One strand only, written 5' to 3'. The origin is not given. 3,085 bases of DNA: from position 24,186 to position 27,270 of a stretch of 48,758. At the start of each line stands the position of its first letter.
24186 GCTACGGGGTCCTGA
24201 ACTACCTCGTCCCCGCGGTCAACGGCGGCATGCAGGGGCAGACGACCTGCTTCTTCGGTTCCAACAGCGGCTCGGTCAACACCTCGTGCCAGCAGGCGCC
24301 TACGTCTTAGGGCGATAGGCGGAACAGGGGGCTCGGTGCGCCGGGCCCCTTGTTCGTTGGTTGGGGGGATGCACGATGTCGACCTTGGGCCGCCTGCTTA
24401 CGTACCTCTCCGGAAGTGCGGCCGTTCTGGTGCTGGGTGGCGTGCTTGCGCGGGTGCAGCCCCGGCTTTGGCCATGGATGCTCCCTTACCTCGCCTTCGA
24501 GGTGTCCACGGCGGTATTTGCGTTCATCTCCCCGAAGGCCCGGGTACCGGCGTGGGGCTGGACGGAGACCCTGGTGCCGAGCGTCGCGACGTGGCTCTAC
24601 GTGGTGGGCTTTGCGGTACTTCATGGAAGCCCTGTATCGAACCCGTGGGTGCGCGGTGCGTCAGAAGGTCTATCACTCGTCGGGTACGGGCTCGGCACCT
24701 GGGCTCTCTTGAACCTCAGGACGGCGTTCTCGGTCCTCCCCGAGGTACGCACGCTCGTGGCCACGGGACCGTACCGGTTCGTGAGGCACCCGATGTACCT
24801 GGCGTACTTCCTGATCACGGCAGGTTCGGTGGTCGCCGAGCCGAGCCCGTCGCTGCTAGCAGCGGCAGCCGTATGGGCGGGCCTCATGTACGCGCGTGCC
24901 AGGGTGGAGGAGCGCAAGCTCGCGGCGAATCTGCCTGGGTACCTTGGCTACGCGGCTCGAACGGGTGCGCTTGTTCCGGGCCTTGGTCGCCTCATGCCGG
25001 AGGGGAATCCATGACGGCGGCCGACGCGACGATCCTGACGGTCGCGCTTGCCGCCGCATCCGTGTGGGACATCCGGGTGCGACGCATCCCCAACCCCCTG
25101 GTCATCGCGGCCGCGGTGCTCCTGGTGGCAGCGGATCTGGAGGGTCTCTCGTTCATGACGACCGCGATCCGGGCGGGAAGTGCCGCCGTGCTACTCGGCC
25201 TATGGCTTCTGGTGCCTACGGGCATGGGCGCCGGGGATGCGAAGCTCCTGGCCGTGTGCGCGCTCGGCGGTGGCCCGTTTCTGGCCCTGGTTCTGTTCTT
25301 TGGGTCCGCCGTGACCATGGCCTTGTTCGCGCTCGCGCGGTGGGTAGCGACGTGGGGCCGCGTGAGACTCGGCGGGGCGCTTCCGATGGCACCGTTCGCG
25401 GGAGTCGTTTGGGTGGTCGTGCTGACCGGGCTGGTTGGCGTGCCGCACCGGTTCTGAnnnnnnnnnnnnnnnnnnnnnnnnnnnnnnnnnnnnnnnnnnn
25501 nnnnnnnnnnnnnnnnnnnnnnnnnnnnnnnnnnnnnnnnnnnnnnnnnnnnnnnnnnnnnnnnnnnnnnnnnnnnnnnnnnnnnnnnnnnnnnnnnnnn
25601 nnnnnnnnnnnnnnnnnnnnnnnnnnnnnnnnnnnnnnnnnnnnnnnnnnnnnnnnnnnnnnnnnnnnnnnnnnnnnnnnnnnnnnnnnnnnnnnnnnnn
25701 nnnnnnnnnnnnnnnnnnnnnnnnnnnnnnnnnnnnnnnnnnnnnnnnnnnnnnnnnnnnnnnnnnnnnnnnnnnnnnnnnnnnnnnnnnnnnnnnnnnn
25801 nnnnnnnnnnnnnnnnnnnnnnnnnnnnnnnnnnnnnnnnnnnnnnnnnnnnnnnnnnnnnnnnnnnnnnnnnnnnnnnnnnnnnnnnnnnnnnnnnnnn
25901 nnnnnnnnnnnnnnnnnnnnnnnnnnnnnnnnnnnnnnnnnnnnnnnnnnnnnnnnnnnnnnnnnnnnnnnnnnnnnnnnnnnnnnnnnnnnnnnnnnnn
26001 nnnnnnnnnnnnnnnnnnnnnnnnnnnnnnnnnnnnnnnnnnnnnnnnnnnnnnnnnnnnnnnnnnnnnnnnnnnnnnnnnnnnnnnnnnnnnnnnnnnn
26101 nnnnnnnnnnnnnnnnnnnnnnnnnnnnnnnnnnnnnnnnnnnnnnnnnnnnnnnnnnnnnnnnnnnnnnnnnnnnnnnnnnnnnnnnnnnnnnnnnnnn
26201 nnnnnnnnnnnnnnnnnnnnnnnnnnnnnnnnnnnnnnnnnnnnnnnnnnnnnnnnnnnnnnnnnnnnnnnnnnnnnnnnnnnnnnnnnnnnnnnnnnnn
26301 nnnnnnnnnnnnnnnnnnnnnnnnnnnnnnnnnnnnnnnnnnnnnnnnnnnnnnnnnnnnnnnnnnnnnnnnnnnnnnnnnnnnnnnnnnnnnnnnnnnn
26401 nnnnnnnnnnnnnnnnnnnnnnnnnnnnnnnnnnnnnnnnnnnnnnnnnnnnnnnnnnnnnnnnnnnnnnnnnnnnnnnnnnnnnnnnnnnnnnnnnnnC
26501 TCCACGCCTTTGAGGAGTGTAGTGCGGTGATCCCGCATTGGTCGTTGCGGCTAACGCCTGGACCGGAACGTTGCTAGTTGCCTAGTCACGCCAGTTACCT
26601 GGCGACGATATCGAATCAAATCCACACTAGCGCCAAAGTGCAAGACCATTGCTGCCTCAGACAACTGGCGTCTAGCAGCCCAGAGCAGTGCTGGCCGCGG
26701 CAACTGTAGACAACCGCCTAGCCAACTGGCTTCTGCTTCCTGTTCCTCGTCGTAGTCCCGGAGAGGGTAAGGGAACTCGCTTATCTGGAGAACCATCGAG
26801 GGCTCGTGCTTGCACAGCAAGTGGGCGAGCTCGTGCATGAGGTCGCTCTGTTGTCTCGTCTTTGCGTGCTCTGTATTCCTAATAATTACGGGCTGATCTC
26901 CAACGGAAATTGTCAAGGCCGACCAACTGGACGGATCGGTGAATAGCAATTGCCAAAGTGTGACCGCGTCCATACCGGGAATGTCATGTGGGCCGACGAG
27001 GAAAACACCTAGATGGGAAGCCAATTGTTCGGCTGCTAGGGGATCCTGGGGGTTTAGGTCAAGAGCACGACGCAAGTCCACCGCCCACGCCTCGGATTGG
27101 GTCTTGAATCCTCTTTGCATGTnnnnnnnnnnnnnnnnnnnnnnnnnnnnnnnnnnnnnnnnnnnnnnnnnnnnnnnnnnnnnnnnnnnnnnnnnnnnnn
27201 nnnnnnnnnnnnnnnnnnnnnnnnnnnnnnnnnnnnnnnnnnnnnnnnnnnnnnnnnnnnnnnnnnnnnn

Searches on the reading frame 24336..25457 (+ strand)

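Call 89: search_protein_families(library=pfam, proteins=[window:24336-25457:+], max_evalue=0.01)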
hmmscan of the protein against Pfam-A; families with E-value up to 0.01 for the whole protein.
window:24336-25457:+ (373 aa): 1 family
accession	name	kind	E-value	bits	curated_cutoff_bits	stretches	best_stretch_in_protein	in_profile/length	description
PF01478.23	Peptidase_A24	-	1.1e-12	48.7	26.5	1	233-333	2-104/104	Type IV leader peptidase family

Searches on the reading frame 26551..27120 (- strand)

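Call 89: search_protein_families(library=pfam, proteins=[window:26551-27120:-], max_evalue=0.01)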
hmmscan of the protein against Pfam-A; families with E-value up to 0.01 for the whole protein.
window:26551-27120:- (189 aa): 1 family
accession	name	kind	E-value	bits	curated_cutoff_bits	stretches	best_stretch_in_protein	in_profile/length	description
PF06114.19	Peptidase_M78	-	1.5e-12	47.8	22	1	75-172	27-121/123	IrrE N-terminal-like domain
